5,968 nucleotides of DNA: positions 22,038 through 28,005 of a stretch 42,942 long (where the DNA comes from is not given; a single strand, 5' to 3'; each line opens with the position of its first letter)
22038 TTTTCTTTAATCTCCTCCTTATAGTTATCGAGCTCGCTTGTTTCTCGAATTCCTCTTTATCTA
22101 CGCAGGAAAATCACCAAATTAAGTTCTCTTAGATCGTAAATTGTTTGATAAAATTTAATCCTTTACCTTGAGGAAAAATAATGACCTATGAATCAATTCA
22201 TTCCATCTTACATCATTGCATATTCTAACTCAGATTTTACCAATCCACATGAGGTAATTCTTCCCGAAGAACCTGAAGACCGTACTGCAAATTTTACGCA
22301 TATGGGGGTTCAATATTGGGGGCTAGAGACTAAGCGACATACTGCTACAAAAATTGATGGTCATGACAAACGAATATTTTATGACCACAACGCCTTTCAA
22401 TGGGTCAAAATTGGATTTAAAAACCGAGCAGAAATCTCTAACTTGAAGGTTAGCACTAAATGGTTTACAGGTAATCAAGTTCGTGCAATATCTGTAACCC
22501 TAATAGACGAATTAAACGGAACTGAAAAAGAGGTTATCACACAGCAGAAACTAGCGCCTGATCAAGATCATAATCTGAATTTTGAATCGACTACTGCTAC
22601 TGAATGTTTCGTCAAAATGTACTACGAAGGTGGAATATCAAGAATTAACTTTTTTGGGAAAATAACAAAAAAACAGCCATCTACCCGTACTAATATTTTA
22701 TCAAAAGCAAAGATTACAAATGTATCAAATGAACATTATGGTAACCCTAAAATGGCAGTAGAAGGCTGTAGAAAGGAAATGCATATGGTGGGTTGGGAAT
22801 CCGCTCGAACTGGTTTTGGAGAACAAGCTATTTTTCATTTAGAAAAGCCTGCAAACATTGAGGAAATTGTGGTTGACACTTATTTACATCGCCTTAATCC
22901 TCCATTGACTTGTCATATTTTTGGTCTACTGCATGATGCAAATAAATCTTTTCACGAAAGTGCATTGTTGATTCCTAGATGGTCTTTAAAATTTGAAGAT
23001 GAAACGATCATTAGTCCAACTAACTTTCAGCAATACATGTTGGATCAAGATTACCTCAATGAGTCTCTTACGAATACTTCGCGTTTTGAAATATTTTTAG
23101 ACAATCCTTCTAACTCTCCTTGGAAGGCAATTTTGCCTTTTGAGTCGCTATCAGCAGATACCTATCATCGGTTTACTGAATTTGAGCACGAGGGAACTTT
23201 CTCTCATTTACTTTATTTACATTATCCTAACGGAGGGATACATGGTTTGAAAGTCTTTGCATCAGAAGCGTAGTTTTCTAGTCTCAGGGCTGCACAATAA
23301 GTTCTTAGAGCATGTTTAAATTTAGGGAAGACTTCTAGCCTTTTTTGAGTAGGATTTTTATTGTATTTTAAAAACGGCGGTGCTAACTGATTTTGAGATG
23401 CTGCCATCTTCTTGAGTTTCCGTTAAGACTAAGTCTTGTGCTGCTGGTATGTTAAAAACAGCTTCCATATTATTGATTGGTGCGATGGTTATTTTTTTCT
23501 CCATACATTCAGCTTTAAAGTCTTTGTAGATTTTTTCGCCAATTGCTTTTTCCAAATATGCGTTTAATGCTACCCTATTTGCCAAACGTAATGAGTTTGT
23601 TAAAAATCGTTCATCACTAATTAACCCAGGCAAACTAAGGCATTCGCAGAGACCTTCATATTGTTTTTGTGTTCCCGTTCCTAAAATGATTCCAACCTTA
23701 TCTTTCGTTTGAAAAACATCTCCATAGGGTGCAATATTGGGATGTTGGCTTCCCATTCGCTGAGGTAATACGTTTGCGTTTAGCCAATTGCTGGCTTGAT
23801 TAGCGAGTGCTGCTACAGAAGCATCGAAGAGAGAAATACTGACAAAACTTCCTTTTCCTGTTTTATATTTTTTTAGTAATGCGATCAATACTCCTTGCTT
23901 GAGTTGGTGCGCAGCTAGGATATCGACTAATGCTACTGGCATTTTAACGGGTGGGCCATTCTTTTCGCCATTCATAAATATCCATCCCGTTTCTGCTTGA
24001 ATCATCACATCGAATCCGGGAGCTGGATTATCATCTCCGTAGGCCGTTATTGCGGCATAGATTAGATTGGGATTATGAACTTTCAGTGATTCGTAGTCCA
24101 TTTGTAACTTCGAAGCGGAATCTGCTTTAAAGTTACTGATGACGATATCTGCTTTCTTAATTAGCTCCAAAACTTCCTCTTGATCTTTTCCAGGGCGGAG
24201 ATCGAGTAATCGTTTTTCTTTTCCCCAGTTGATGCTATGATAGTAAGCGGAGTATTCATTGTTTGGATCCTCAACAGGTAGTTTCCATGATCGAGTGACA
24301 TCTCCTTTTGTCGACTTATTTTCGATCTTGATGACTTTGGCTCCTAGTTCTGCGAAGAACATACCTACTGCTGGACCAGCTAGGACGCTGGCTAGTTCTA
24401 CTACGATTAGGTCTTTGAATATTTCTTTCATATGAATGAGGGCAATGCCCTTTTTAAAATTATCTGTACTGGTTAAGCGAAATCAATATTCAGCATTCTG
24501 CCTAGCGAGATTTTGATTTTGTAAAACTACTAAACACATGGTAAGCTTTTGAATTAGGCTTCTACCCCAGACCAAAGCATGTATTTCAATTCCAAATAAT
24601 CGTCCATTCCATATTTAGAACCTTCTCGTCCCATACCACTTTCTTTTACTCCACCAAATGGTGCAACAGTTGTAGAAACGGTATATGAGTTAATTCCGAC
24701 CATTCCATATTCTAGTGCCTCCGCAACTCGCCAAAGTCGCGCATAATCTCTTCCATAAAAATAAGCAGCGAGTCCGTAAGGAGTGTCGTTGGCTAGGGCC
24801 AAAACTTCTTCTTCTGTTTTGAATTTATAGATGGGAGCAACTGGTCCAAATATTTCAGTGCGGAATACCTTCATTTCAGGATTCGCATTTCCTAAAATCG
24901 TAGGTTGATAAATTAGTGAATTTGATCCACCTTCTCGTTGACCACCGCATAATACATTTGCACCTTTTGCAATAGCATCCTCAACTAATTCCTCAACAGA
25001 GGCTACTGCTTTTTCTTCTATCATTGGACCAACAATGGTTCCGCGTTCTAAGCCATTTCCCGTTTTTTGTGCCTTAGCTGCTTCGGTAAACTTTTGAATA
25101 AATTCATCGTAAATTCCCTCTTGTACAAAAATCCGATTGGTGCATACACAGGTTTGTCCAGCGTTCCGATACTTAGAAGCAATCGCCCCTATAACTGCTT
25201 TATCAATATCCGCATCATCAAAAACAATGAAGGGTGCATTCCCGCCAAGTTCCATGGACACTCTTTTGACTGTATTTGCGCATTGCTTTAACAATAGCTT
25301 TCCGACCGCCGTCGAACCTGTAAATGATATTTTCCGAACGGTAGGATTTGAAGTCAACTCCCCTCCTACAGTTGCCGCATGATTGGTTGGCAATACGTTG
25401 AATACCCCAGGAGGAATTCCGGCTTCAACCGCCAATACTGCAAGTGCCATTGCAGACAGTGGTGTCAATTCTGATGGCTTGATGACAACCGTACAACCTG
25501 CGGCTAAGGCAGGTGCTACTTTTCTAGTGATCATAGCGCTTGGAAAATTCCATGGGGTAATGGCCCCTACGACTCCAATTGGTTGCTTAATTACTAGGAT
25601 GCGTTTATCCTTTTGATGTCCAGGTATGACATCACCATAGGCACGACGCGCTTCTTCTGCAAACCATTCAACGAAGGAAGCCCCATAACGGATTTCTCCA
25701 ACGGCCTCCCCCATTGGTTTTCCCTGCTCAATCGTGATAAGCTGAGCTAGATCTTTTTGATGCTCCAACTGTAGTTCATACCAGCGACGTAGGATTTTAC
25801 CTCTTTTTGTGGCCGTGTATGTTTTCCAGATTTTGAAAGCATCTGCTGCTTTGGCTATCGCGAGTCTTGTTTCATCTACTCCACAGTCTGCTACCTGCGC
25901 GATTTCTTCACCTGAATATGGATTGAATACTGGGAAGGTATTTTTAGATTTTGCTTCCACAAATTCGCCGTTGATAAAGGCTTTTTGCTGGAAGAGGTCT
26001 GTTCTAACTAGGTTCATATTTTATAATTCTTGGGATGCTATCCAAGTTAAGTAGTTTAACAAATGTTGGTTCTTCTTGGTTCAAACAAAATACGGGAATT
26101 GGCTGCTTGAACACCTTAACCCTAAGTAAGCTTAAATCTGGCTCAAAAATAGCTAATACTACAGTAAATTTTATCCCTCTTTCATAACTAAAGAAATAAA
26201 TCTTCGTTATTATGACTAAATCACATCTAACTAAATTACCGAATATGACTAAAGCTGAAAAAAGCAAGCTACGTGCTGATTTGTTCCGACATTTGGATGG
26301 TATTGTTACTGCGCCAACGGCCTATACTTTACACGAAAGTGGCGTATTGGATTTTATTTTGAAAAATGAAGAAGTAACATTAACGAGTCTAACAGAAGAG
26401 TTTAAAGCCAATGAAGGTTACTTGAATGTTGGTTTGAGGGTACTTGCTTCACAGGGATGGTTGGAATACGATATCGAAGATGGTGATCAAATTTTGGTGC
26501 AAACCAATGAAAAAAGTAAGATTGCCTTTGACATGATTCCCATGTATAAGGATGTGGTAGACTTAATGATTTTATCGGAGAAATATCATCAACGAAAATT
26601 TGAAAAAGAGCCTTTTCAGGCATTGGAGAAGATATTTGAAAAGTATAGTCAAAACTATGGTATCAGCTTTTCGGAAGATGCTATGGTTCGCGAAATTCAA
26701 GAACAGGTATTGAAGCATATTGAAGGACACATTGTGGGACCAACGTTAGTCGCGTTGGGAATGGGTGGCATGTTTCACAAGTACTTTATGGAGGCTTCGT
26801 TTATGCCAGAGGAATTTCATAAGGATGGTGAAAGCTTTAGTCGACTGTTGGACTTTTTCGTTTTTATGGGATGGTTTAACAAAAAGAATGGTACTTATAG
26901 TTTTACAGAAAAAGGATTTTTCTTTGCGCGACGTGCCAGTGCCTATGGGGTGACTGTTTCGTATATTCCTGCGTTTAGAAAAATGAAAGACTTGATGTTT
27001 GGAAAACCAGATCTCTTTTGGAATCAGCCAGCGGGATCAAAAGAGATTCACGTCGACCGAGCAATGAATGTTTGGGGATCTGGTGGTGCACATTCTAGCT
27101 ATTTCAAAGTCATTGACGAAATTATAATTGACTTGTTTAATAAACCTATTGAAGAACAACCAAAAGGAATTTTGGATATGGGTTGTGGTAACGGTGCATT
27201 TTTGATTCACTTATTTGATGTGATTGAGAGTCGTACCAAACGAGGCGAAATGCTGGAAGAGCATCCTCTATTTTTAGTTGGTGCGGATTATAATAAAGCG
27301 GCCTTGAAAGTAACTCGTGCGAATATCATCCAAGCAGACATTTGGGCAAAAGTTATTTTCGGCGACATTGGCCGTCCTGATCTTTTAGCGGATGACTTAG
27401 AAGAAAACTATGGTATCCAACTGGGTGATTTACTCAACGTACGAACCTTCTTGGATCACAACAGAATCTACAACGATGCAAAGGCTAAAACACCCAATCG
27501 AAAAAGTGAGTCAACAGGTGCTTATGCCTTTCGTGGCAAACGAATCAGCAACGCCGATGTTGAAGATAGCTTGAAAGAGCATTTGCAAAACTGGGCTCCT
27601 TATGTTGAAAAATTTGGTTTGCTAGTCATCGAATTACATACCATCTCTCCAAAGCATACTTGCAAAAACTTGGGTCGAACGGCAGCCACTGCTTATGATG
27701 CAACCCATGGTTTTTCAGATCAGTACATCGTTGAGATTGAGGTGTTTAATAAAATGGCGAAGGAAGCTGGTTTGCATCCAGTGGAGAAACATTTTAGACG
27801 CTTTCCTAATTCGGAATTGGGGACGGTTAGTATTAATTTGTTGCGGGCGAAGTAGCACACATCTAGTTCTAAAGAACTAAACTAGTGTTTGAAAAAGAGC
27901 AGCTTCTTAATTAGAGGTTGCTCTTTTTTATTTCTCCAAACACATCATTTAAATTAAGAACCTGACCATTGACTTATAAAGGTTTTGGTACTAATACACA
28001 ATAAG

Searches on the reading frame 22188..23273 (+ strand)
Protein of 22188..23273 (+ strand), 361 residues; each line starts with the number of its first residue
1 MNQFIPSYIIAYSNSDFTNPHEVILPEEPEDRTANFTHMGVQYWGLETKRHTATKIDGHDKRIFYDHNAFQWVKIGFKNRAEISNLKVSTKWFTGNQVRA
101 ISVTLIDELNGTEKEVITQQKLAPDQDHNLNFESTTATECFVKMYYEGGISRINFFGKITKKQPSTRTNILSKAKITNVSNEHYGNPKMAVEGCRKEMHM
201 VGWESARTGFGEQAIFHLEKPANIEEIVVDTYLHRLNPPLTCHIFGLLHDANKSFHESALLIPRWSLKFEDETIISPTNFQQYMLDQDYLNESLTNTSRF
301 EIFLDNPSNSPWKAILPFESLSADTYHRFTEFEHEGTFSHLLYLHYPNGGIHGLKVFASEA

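Call 13: search_protein_families(library=pfam, proteins=[window:22188-23273:+], max_evalue=0.001)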
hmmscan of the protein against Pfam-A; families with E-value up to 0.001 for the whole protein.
window:22188-23273:+ (361 aa): 1 family
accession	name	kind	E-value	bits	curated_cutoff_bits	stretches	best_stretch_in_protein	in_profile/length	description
PF03561.21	Allantoicase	-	4.8e-32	111.3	27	2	9-159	4-154/155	Allantoicase repeat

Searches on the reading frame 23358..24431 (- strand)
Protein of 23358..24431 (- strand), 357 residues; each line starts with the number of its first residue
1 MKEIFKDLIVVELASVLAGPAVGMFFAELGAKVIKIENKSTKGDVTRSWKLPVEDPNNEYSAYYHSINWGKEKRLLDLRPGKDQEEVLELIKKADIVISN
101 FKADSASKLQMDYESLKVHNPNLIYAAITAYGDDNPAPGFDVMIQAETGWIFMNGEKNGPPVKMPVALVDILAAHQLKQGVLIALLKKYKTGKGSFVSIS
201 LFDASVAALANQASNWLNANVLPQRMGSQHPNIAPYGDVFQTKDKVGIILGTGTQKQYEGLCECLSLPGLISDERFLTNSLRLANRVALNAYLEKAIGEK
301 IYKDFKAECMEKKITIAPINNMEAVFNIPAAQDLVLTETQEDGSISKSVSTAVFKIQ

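Call 13: search_protein_families(library=pfam, proteins=[window:23358-24431:-], max_evalue=0.001)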
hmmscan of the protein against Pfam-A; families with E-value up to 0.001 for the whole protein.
window:23358-24431:- (357 aa): 1 family
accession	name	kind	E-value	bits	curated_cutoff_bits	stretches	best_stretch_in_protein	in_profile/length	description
PF02515.22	CoA_transf_3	-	1.5e-86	291.3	23.3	1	6-343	2-335/366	CoA-transferase family III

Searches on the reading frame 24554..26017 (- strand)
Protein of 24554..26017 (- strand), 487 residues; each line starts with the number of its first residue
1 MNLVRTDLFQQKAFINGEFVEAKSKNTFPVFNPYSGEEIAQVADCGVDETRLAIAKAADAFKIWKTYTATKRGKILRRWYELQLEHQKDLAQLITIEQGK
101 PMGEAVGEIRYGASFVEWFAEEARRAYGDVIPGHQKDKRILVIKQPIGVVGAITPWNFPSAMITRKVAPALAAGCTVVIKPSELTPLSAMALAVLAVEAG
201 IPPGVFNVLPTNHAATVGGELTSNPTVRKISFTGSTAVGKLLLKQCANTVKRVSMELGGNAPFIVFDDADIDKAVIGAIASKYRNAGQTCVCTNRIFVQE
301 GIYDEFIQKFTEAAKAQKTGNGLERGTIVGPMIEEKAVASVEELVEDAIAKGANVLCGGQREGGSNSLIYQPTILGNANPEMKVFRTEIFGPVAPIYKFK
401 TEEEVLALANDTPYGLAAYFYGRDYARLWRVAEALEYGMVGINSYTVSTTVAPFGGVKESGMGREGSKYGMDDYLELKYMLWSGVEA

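Call 13: search_protein_families(library=pfam, proteins=[window:24554-26017:-], max_evalue=0.001)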
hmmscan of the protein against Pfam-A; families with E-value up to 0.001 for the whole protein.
window:24554-26017:- (487 aa): 1 family
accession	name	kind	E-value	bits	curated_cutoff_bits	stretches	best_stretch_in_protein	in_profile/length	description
PF00171.27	Aldedh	-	1e-174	581.9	23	1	19-479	1-460/461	Aldehyde dehydrogenase family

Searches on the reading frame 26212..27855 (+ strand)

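Call 13: search_protein_families(library=pfam, proteins=[window:26212-27855:+], max_evalue=0.001)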
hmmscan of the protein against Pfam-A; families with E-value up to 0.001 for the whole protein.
window:26212-27855:+ (547 aa): 5 families
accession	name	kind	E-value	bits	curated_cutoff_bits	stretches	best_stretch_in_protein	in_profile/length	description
PF23525.1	Methyltransf_36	-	3.3e-119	397.5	27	1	278-542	1-268/268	AprA MT2-like domain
PF23589.2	WH_AprA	-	2.7e-34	118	27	1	171-265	1-94/94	AprA winged helix domain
PF23526.1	AprA_N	-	2e-32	111.6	27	1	20-86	1-67/67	AprA N-terminal domain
PF13847.12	Methyltransf_31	-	6e-05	23.2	27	1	320-377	7-53/145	Methyltransferase domain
PF02384.22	N6_Mtase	-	0.00055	19.8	20.4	0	305-380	38-105/311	N-6 DNA Methylase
